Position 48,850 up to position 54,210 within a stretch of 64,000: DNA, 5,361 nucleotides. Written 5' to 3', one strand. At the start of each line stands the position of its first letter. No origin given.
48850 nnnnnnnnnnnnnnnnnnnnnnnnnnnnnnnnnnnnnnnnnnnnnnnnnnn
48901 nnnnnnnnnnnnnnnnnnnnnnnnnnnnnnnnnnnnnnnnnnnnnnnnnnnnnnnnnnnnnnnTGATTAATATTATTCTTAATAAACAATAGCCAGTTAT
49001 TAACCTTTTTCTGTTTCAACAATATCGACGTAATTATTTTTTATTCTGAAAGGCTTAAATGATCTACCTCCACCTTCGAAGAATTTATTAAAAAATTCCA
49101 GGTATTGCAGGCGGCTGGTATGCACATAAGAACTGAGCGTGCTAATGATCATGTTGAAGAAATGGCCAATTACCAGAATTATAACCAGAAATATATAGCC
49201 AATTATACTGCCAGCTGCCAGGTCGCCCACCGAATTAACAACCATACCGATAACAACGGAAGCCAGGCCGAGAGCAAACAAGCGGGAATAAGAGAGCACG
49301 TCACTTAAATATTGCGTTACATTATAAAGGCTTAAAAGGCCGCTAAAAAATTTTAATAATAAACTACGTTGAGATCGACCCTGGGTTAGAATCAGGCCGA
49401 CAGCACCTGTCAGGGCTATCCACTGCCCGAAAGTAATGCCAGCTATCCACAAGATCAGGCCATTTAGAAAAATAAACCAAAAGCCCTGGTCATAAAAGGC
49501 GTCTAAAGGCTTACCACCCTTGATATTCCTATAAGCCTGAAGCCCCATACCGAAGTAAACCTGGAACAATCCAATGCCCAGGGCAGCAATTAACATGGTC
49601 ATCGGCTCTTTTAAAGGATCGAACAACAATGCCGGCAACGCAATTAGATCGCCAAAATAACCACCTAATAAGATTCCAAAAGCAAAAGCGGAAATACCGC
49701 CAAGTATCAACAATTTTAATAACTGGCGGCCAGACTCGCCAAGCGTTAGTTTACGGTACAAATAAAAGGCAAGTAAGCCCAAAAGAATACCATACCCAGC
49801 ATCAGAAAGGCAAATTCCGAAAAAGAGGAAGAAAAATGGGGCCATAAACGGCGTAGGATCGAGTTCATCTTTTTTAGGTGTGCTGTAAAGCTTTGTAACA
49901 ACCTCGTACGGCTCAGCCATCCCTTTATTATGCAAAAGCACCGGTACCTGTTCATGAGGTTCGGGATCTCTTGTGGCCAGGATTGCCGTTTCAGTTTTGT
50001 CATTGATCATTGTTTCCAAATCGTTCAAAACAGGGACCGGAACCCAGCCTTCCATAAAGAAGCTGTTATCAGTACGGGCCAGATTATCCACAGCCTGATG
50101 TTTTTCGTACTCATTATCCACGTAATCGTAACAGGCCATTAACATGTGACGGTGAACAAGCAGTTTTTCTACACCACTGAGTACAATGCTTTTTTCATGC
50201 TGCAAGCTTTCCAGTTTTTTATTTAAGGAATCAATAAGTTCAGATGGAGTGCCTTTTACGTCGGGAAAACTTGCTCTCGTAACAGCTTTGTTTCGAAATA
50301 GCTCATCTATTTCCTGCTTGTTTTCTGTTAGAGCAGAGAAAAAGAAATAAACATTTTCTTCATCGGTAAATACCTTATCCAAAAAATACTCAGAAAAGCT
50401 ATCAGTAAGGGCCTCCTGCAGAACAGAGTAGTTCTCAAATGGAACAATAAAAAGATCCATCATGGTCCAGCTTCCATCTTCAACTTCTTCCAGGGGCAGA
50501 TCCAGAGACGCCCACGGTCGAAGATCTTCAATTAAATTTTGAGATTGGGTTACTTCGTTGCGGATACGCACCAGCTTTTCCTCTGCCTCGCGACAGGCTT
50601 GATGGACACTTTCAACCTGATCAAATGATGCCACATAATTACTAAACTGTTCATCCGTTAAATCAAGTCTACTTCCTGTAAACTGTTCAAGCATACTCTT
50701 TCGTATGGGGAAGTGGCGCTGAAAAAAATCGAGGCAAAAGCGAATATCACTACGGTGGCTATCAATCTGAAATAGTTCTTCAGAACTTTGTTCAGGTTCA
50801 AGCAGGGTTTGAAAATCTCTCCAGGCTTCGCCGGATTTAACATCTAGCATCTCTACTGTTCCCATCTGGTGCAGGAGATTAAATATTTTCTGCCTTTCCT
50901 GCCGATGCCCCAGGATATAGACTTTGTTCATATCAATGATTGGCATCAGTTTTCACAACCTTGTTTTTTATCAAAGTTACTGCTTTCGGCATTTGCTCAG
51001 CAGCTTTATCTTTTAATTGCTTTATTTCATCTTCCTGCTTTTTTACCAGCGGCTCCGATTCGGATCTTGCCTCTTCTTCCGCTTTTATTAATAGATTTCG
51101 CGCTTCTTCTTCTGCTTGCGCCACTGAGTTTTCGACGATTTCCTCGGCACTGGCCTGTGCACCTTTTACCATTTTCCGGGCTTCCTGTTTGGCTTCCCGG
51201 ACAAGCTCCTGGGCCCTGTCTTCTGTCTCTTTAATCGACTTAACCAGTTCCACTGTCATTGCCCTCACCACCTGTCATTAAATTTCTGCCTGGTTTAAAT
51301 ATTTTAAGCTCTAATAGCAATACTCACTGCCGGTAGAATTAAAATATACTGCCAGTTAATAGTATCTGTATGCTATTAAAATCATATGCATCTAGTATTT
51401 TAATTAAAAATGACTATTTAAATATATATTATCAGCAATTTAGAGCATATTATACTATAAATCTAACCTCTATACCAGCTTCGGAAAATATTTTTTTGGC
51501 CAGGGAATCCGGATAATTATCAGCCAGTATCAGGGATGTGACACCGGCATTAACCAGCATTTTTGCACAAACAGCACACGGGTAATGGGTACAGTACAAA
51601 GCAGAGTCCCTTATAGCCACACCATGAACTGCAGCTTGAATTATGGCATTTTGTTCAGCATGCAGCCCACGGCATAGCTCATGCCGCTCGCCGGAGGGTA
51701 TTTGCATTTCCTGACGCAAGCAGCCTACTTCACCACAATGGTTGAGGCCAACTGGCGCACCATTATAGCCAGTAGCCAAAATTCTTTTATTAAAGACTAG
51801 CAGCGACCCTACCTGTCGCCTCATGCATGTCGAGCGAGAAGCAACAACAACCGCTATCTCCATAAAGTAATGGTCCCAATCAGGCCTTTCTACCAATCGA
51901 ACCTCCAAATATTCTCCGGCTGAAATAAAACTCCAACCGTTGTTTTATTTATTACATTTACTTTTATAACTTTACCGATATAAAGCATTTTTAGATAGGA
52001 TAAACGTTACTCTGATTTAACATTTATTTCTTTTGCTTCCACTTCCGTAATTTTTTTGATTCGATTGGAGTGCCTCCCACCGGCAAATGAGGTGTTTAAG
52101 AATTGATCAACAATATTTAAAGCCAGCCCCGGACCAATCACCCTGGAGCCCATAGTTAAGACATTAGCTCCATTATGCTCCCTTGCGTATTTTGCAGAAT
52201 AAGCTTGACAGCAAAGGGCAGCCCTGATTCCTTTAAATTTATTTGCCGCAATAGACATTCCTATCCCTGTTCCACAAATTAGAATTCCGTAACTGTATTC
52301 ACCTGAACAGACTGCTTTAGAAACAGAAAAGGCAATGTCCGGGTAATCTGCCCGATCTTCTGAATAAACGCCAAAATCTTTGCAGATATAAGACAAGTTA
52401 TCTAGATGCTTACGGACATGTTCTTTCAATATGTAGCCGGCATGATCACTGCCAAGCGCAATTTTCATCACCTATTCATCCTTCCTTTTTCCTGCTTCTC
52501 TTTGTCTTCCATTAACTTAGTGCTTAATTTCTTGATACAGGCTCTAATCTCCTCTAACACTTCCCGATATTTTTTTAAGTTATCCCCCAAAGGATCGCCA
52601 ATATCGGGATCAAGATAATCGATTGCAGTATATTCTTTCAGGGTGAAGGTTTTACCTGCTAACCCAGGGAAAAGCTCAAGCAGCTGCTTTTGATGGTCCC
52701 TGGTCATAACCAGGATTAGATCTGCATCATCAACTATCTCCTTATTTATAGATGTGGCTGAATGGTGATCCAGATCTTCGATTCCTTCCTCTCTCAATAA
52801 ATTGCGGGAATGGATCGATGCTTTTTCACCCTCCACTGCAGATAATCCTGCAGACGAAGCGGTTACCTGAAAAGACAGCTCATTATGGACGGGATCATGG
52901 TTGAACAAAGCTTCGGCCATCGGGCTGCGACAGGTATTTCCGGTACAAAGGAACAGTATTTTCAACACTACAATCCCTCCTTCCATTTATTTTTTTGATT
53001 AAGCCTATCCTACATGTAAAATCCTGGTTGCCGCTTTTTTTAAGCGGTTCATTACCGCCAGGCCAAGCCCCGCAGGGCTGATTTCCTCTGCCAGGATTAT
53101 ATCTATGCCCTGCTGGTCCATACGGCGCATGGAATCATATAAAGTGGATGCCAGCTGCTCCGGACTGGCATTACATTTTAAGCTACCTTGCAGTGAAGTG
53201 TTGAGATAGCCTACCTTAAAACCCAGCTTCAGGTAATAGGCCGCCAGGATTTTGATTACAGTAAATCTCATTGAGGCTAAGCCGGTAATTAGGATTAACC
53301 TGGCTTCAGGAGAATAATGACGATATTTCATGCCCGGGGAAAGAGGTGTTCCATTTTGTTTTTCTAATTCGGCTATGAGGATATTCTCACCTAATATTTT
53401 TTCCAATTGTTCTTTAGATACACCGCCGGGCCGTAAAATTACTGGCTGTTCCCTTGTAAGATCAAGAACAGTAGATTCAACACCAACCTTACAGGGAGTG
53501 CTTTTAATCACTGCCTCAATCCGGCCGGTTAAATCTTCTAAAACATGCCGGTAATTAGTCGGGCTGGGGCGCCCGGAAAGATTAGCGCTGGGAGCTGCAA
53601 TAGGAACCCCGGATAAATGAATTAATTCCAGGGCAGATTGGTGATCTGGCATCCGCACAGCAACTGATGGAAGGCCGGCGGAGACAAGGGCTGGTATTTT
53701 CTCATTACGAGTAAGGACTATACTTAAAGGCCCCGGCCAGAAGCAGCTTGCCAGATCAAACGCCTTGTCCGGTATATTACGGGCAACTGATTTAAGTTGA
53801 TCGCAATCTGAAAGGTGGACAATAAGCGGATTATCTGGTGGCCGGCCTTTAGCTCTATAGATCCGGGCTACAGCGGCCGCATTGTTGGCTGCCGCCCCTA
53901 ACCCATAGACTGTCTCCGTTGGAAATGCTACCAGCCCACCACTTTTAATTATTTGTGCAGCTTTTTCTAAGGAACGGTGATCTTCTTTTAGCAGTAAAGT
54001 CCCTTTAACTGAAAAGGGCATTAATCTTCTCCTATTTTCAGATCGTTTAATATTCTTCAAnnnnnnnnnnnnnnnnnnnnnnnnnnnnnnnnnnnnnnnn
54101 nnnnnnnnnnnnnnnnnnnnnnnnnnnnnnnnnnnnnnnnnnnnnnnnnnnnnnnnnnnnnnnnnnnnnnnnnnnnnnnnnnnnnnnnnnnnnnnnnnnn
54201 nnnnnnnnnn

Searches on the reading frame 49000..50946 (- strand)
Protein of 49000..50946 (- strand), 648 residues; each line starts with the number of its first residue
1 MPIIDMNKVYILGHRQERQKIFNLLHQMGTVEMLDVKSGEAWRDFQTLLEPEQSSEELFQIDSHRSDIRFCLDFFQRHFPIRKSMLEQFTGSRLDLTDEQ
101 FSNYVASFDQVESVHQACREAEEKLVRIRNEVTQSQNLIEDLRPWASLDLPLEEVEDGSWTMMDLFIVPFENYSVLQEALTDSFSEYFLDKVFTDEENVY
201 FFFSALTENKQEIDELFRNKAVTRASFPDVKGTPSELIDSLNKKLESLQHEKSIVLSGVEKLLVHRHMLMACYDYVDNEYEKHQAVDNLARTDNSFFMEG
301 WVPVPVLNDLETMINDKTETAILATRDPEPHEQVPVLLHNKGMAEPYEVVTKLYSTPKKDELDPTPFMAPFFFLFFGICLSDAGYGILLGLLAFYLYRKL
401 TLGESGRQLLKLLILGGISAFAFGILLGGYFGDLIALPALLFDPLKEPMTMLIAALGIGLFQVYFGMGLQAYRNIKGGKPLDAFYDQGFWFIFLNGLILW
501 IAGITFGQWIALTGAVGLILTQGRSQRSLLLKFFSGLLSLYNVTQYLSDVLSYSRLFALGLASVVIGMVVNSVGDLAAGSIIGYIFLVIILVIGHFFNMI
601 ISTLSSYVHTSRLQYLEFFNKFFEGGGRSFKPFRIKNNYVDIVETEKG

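Call 60: search_protein_families(library=ncbifam, proteins=[window:49000-50946:-], max_evalue=1e-8)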
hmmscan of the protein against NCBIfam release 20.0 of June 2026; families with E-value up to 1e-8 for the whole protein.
window:49000-50946:- (648 aa): 9 families
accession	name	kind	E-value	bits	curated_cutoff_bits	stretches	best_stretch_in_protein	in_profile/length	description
NF004428.0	PRK05771.2-1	equivalog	2e-114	383.2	766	1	5-641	6-677/680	V-type ATP synthase subunit I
NF004430.0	PRK05771.2-4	equivalog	2.9e-83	280.6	670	1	5-640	6-644/646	V-type ATP synthase subunit I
NF004427.0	PRK05771.1-1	equivalog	1.4e-80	271.9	942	1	1-645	1-662/668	V-type ATP synthase subunit I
NF004434.0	PRK05771.3-3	equivalog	4.2e-58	197.4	777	2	97-453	87-450/686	V-type ATP synthase subunit I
NF004432.0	PRK05771.3-1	equivalog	2.3e-45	155.1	1044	2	5-399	6-370/643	V-type ATP synthase subunit I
NF004431.0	PRK05771.2-5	equivalog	5.4e-41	140.8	851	2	236-434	179-381/649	V-type ATP synthase subunit I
NF004429.0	PRK05771.2-2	equivalog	3.3e-34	118.6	799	1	236-636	180-606/608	V-type ATP synthase subunit I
NF004433.0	PRK05771.3-2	equivalog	6.7e-17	61.1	1173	1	113-434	99-414/701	V-type ATP synthase subunit I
NF004435.0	PRK05771.3-4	equivalog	1.7e-15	56.4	1410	1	115-434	100-416/701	V-type ATP synthase subunit I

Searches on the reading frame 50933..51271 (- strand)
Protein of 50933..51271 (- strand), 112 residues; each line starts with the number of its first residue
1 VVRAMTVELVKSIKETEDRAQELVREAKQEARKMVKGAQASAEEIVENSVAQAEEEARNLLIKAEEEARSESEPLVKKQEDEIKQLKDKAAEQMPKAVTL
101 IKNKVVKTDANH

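Call 60: search_protein_families(library=ncbifam, proteins=[window:50933-51271:-], max_evalue=1e-8)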
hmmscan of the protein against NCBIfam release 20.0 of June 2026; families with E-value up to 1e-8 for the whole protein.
window:50933-51271:- (112 aa): 2 families
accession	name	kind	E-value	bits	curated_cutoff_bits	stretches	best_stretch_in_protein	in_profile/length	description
TIGR02926.1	AhaH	equivalog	4.8e-10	39.6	48.5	1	11-93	2-84/85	ATP synthase archaeal subunit H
NF006256.0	PRK08404.1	equivalog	1.1e-09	38.3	107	1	8-99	3-94/103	V-type ATP synthase subunit H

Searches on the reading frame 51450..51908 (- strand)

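Call 61: search_protein_families(library=ncbifam, proteins=[window:51450-51908:-], max_evalue=1e-8)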
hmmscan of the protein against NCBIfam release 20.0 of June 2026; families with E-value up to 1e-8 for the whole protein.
window:51450-51908:- (152 aa): 2 families
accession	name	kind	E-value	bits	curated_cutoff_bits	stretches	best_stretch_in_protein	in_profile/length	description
TIGR02571.1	ComEB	equivalog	7.7e-34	116.8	219.45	1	7-149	1-136/151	ComE operon protein 2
NF041025.1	antiphage_deaminase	equivalog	5.9e-28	97.9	400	1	73-144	329-401/437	anti-phage dCTP deaminase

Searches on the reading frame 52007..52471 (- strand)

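Call 61: search_protein_families(library=ncbifam, proteins=[window:52007-52471:-], max_evalue=1e-8)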
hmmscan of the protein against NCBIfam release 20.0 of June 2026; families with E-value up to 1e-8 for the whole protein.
window:52007-52471:- (154 aa): 11 families
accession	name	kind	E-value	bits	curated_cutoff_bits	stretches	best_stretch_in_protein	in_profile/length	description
NF004051.0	PRK05571.1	subfamily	2.4e-60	202.6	135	1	1-146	1-147/149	ribose-5-phosphate isomerase B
TIGR01120.1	rpiB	equivalog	1.2e-57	193.9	138.65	1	3-145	1-143/143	ribose 5-phosphate isomerase B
TIGR00689.1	rpiB_lacA_lacB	subfamily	3.6e-57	192.3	88.3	1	4-146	1-144/145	RpiB/LacA/LacB family sugar-phosphate isomerase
TIGR02133.1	RPI_actino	equivalog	1.7e-40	138.3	168.2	1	2-146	1-147/148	ribose-5-phosphate isomerase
NF051858.1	EryPhIsonDerIRhiz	equivalog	3e-37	128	240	1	2-147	1-149/150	D-erythrulose-4-phosphate isomerase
NF006381.0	PRK08622.1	equivalog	1.8e-36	125.6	234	1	2-150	1-150/171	galactose-6-phosphate isomerase subunit LacB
NF006380.0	PRK08621.1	equivalog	3.4e-31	108.5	164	1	2-139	1-136/142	galactose-6-phosphate isomerase subunit LacA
TIGR01119.1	lacB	equivalog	3e-29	101.9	312.55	1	2-148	1-148/171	galactose-6-phosphate isomerase subunit LacB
NF009258.0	PRK12615.1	equivalog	1.3e-25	90.3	325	1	2-150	1-150/171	galactose-6-phosphate isomerase subunit LacB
NF009257.0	PRK12613.1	equivalog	4.7e-25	88.4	243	1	2-141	1-137/141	galactose-6-phosphate isomerase subunit LacA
TIGR01118.1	lacA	equivalog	3.9e-23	82.1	181.1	1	2-140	1-137/141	galactose-6-phosphate isomerase subunit LacA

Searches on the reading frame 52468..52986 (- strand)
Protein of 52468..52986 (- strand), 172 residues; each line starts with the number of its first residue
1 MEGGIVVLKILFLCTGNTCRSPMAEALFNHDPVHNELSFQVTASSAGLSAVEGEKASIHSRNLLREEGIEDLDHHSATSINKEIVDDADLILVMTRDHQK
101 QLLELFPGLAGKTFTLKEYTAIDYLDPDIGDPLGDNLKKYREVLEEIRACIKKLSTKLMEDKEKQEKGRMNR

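Call 61: search_protein_families(library=ncbifam, proteins=[window:52468-52986:-], max_evalue=1e-8)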
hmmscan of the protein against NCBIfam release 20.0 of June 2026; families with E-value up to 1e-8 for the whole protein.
window:52468-52986:- (172 aa): 4 families
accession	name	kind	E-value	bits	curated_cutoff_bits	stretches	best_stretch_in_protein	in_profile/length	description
NF007520.0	PRK10126.1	equivalog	7.8e-15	55.6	243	1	9-146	4-126/147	low molecular weight protein-tyrosine-phosphatase Wzb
NF008486.0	PRK11391.1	equivalog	3.2e-12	47.1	247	1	9-141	8-129/148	phosphotyrosine-protein phosphatase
NF010053.0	PRK13530.1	subfamily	1.9e-10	41.2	215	1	10-156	6-130/133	arsenate reductase (thioredoxin)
TIGR02691.1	arsC_pI258_fam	equivalog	1.3e-09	38.4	174.3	1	10-153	1-128/129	arsenate reductase (thioredoxin)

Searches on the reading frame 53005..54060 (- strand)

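Call 61: search_protein_families(library=ncbifam, proteins=[window:53005-54060:-], max_evalue=1e-8)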
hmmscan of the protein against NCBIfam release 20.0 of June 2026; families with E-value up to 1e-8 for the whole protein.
window:53005-54060:- (351 aa): 2 families
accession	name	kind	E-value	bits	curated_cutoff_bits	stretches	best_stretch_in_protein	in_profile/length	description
TIGR00057.1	TIGR00057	equivalog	2.1e-65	219.7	123.2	1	25-223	5-201/202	L-threonylcarbamoyladenylate synthase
NF007919.1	PRK10634.1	equivalog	2.4e-22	79.3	175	1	36-188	3-156/176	L-threonylcarbamoyladenylate synthase type 1 TsaC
